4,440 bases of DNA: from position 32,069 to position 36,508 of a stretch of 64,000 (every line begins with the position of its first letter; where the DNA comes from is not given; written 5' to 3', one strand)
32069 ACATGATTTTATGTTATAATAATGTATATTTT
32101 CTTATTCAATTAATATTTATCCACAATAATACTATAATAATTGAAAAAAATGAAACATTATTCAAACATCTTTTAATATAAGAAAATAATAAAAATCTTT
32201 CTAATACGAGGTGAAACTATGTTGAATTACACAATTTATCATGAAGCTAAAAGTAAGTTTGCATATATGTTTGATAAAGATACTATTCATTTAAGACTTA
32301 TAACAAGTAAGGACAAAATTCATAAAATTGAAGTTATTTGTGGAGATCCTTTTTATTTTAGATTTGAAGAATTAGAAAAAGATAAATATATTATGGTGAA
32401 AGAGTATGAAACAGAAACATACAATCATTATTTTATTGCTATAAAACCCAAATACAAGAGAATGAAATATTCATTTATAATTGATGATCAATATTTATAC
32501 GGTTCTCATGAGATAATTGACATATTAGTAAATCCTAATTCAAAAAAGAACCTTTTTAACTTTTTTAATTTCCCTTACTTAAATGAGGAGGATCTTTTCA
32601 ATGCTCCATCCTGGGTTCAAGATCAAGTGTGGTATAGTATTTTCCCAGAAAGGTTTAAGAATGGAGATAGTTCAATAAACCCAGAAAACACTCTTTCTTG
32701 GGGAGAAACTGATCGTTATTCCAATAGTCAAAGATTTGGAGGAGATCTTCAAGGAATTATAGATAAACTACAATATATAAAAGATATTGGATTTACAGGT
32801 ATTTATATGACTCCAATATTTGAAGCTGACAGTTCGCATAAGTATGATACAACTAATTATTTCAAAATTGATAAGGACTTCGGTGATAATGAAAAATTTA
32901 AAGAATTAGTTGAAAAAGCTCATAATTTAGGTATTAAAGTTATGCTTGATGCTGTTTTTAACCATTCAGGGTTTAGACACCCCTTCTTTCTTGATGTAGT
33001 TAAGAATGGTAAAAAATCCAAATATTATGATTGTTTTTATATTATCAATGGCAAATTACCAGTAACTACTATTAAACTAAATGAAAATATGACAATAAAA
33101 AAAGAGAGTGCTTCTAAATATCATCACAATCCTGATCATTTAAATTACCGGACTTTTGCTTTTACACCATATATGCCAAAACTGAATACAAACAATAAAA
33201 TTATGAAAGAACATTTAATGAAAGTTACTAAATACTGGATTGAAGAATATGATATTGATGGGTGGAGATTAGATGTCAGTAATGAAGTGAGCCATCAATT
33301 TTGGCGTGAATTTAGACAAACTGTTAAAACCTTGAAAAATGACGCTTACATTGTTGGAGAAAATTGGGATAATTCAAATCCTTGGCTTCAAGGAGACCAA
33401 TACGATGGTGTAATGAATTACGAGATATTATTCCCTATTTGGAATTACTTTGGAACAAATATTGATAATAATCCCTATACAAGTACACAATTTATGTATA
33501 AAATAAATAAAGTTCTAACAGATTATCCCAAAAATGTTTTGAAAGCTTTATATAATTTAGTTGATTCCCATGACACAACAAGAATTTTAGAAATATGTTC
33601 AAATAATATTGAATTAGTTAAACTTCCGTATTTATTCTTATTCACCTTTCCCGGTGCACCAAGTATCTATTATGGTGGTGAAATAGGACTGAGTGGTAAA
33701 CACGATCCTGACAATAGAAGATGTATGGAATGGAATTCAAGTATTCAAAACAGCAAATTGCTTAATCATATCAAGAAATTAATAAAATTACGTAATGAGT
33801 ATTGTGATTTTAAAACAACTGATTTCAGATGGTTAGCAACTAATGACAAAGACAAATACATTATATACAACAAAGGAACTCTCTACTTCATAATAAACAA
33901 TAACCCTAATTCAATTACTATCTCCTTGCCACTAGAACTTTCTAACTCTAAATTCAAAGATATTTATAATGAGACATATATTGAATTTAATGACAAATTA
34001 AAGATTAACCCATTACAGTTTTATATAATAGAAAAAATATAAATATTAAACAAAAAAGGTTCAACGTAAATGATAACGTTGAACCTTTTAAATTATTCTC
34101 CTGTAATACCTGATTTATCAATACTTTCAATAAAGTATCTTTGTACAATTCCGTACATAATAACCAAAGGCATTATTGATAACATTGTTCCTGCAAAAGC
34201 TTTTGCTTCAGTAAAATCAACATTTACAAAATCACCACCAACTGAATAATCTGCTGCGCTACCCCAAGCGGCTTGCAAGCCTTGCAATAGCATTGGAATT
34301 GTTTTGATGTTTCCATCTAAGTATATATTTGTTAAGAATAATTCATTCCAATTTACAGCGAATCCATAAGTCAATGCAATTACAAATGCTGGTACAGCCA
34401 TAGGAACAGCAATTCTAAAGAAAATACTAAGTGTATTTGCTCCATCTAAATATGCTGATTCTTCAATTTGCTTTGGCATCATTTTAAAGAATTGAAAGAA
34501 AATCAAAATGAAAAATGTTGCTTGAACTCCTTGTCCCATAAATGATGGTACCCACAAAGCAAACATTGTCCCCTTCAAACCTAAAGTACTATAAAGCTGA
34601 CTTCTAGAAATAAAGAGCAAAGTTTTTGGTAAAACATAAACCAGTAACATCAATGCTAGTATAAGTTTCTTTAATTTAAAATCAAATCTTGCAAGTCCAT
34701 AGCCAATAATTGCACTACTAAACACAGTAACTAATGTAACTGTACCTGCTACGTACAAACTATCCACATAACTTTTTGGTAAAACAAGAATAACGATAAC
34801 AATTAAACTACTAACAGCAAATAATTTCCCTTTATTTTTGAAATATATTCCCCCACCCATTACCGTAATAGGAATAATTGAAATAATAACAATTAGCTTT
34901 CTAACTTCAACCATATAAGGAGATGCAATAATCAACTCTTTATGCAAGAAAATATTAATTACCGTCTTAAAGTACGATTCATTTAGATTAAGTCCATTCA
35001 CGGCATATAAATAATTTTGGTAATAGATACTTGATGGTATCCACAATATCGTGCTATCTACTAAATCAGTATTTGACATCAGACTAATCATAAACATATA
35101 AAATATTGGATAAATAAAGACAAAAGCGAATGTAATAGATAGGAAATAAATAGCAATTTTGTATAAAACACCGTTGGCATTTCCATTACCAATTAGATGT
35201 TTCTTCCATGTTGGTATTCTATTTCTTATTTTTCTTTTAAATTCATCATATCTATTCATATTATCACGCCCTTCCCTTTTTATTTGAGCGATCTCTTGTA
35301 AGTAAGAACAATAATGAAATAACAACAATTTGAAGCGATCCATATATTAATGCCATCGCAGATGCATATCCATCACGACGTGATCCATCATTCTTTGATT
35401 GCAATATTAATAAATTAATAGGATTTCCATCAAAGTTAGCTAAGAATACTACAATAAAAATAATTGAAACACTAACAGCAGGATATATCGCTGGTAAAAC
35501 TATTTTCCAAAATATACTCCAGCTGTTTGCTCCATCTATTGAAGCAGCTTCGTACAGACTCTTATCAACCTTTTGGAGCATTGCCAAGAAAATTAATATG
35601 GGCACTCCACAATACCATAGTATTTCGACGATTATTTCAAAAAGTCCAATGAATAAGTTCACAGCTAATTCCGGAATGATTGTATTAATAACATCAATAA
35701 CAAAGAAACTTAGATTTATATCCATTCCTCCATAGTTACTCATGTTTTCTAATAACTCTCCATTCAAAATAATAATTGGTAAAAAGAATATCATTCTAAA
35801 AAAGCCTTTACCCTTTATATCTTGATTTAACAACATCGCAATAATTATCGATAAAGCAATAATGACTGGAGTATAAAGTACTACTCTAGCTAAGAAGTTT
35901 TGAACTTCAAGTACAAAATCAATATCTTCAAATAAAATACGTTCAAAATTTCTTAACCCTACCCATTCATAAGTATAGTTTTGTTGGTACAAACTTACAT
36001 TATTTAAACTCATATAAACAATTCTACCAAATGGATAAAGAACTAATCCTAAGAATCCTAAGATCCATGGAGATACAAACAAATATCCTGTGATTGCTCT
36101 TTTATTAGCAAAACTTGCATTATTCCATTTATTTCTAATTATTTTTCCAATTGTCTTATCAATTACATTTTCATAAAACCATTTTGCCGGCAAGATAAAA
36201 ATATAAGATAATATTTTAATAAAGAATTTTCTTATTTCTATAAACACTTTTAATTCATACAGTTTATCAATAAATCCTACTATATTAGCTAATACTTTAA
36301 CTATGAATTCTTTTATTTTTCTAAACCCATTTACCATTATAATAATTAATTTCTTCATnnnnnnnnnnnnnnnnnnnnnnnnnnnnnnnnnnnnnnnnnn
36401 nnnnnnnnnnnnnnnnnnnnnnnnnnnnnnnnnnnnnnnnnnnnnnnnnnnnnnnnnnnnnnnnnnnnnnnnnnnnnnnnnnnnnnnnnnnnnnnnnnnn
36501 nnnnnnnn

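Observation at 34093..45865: Seven-gene translationally coupled uptake operon: giant SBP, two complete permease pairs, an NHL-propeller/Yip1 membrane protein and a 771-aa orphan ectoprotein, with no ATPase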

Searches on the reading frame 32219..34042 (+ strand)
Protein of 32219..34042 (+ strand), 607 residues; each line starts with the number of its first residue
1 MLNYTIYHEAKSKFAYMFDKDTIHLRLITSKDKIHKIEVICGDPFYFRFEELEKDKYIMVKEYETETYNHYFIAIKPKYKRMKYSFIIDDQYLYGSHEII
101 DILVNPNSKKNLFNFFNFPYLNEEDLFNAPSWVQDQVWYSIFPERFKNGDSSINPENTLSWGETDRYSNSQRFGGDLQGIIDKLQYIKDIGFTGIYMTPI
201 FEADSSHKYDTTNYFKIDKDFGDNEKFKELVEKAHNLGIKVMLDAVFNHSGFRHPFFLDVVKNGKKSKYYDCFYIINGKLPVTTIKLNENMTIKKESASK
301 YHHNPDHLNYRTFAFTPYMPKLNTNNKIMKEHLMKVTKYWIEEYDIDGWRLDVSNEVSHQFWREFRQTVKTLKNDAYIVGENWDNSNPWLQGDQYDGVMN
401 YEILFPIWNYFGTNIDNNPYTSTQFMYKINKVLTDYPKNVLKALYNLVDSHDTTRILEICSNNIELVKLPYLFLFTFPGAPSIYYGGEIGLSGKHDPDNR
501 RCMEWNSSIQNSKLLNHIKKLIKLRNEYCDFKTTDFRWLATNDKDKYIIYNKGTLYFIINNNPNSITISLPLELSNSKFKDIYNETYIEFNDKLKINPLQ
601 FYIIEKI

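Call 4: search_protein_families(library=pfam, proteins=[window:32219-34042:+], max_evalue=0.01)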
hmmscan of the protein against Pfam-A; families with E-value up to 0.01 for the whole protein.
window:32219-34042:+ (607 aa): 3 families
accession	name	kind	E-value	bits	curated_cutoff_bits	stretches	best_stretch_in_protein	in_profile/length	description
PF00128.31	Alpha-amylase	-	5.6e-78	263.6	22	1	141-569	2-417/446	Alpha amylase, catalytic domain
PF02903.20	Alpha-amylase_N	-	5.6e-20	72.2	23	1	1-122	1-120/120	Alpha amylase, N-terminal ig-like domain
PF02806.24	Alpha-amylase_C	-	0.0021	18.8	21.2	1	541-593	5-61/95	Alpha amylase, C-terminal all-beta domain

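Call 5: search_protein_families(library=ncbifam, proteins=[window:32219-34042:+], max_evalue=0.01)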
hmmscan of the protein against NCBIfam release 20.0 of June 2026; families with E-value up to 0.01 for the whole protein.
window:32219-34042:+ (607 aa): 41 families (the best 25 are shown)
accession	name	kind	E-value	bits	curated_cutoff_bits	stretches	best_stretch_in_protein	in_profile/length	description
NF008051.0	PRK10785.1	equivalog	1.8e-90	303.9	568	1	6-575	5-571/607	maltodextrin glucosidase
NF041090.1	Cyc-maltodext_AglB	equivalog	3.3e-85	286.6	540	1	130-584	2-431/470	cyclomaltodextrinase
NF011083.0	PRK14510.1-2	equivalog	4.6e-60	203.3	1322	2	128-463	158-496/1186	bifunctional glycogen debranching protein GlgX/4-alpha-glucanotransferase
NF041321.1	Alpha-amyl_MalA_Halo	equivalog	2.9e-40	138.3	875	2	123-273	247-377/666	alpha-amylase MalA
TIGR02403.1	trehalose_treC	equivalog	8.6e-35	120.4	799.05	2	171-360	20-201/544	alpha,alpha-phosphotrehalase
NF008183.0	PRK10933.1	subfamily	9.3e-30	103.8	535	1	174-360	29-208/551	alpha,alpha-phosphotrehalase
NF051899.1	BetGalacBglAAgro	equivalog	1.8e-29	102.6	900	1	175-361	25-206/537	beta-galactosidase BglA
TIGR02456.1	treS_nterm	equivalog_domain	2.7e-29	102.1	678.35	1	174-353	24-198/539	maltose alpha-D-glucosyltransferase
NF007051.0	PRK09505.1-1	equivalog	1.6e-24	85.9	864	2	139-253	202-329/686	alpha-amylase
TIGR02401.1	trehalose_TreY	equivalog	5.8e-23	81.1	498.65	2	181-275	19-118/838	malto-oligosyltrehalose synthase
NF007060.0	PRK09505.2-5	equivalog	1.2e-21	76.5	790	2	129-252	187-324/690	alpha-amylase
TIGR02402.1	trehalose_TreZ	equivalog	2.2e-21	75.8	538.8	2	175-251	109-187/545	malto-oligosyltrehalose trehalohydrolase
NF007059.0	PRK09505.2-4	equivalog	1.8e-18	66.2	865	2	132-253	186-319/683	alpha-amylase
NF007053.0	PRK09505.1-3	equivalog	3e-18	65.4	1269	2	131-252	187-320/687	alpha-amylase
NF007052.0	PRK09505.1-2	equivalog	6.3e-18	64.3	749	2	131-253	185-319/677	alpha-amylase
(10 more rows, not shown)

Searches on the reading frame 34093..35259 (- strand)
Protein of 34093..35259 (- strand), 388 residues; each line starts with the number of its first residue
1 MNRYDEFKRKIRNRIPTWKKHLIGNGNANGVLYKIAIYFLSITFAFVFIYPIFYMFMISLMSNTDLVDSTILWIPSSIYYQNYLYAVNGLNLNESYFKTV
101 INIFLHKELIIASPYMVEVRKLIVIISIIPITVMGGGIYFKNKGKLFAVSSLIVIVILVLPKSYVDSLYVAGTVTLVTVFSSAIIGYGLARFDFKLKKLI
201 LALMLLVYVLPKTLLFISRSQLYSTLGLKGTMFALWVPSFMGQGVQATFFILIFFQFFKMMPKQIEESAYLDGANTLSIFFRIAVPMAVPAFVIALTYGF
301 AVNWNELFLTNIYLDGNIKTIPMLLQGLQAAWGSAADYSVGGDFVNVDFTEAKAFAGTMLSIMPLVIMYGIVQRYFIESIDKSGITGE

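Call 4: search_protein_families(library=pfam, proteins=[window:34093-35259:-], max_evalue=0.01)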
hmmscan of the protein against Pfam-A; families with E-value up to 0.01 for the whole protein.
window:34093-35259:- (388 aa): 1 family
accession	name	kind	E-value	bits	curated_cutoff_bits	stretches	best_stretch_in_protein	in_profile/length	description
PF00528.27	BPD_transp_1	-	0.0017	18.5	26.4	0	184-376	3-178/184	Binding-protein-dependent transport system inner membrane component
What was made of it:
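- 34093..35259 (-): permB2, 388 aa, divergent MalG/GlcU-type permease with an EAA-type loop (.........). Pfam is sub-threshold at 18.5 bits (call 4).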

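Call 5: search_protein_families(library=ncbifam, proteins=[window:34093-35259:-], max_evalue=0.01)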
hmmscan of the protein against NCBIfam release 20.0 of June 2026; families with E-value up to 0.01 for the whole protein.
window:34093-35259:- (388 aa): 12 families
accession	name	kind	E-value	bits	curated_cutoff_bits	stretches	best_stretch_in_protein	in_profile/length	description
NF040932.1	ABC_arch_GlcU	equivalog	7.7e-13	48.7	340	1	153-380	51-264/272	glucose ABC transporter permease GlcU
NF008231.0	PRK10998.1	equivalog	4.7e-11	42.8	261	1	165-385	86-294/296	maltose ABC transporter permease MalG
TIGR02141.1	modB_ABC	equivalog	2.1e-08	34.1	182.6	1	167-319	3-163/208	molybdate ABC transporter permease subunit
NF008210.0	PRK10973.1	equivalog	4.2e-08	33.2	297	1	129-380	44-276/281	sn-glycerol-3-phosphate ABC transporter permease UgpE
TIGR02139.1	permease_CysT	equivalog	6.7e-06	25.9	246.1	1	126-318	19-214/265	sulfate ABC transporter permease subunit CysT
NF007047.0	PRK09500.1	equivalog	1.5e-05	24.7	326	1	163-309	59-202/257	spermidine/putrescine ABC transporter permease PotC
NF040839.1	tungstate_WtpB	equivalog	1.6e-05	24.7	340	1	122-301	12-191/251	tungstate ABC transporter permease WtpB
TIGR01581.1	Mo_ABC_porter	hypoth_equivalog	4.9e-05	22.9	210.3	1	166-301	25-169/225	ABC transporter permease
NF006939.0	PRK09421.1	equivalog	5.5e-05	22.7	262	1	167-322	15-183/230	molybdate ABC transporter permease subunit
NF008208.0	PRK10971.1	equivalog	0.00018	21.1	415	1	164-318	60-222/277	sulfate/thiosulfate ABC transporter permease CysT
NF007889.0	PRK10592.1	equivalog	0.00038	20.1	476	1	136-325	45-230/281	putrescine ABC transporter permease PotI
TIGR00969.1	3a0106s02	subfamily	0.0025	17.3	240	1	167-302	66-210/272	sulfate ABC transporter permease subunit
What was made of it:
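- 34093..35259 (-): GlcU 7.7e-13 and MalG 4.7e-11 (call 5).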

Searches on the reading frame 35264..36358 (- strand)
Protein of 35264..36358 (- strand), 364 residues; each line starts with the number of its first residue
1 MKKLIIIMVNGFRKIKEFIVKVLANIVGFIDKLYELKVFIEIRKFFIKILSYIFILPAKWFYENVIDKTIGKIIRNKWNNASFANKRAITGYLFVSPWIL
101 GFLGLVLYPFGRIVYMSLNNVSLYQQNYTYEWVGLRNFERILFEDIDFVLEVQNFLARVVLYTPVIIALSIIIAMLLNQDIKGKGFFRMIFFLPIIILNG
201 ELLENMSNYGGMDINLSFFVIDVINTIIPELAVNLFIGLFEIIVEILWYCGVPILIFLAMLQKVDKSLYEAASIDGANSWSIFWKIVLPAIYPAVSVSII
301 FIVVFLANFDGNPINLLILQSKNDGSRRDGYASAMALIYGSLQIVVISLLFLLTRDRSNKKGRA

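Call 4: search_protein_families(library=pfam, proteins=[window:35264-36358:-], max_evalue=0.01)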
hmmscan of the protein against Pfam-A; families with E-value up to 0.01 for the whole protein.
window:35264-36358:- (364 aa): 1 family
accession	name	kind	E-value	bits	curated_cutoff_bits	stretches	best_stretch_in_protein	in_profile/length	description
PF00528.27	BPD_transp_1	-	1.5e-06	28.5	26.4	1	160-307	27-122/184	Binding-protein-dependent transport system inner membrane component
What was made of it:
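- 35264..36358 (-): permB1, 364 aa, divergent MalF/GlcT-type permease with an EAA loop and an N-terminal extension in this clade. BPD_transp_1 1.5e-6 (call 4).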

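Call 5: search_protein_families(library=ncbifam, proteins=[window:35264-36358:-], max_evalue=0.01)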
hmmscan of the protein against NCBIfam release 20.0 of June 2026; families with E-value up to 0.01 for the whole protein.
window:35264-36358:- (364 aa): 14 families
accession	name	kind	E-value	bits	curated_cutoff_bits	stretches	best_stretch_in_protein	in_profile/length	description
NF040931.1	ABC_arch_GlcT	equivalog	3.9e-12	46.4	360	1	102-305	8-210/278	glucose ABC transporter permease GlcT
NF007852.0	PRK10561.1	equivalog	1.2e-10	41.7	335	1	88-314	11-233/295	sn-glycerol-3-phosphate ABC transporter permease UgpA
NF008231.0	PRK10998.1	equivalog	5.8e-10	39.2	261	1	98-324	19-242/296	maltose ABC transporter permease MalG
NF040932.1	ABC_arch_GlcU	equivalog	2.5e-09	37.2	340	1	233-307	127-202/272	glucose ABC transporter permease GlcU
TIGR03226.1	PhnU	equivalog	1.4e-08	34.6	283.45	1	242-308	183-249/311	2-aminoethylphosphonate ABC transporter permease subunit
NF011624.0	PRK15050.1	equivalog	1.5e-08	34.1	247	1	242-306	165-229/297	2-aminoethylphosphonate ABC transporter permease subunit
TIGR03262.1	PhnU2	equivalog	4.1e-08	32.3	593.25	1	127-305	32-201/546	putative 2-aminoethylphosphonate ABC transporter permease subunit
NF008232.0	PRK10999.1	equivalog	4.6e-06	25.6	392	1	132-311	264-446/520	maltose ABC transporter permease MalF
TIGR02139.1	permease_CysT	equivalog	1.5e-05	24.8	246.1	1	241-297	134-191/265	sulfate ABC transporter permease subunit CysT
TIGR00969.1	3a0106s02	subfamily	1.9e-05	24.3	240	1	258-300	163-205/272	sulfate ABC transporter permease subunit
TIGR02141.1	modB_ABC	equivalog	5e-05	23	182.6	1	163-300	11-142/208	molybdate ABC transporter permease subunit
NF043073.1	MMSYN1_0195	equivalog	7.6e-05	21.1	1250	1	254-298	143-187/1021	spermidine/putrescine ABC transporter permease/substrate-binding protein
NF006939.0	PRK09421.1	equivalog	0.00048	19.6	262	1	260-300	115-155/230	molybdate ABC transporter permease subunit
NF007047.0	PRK09500.1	equivalog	0.0017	18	326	0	108-299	15-189/257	spermidine/putrescine ABC transporter permease PotC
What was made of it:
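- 35264..36358 (-): GlcT 3.9e-12 (call 5).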
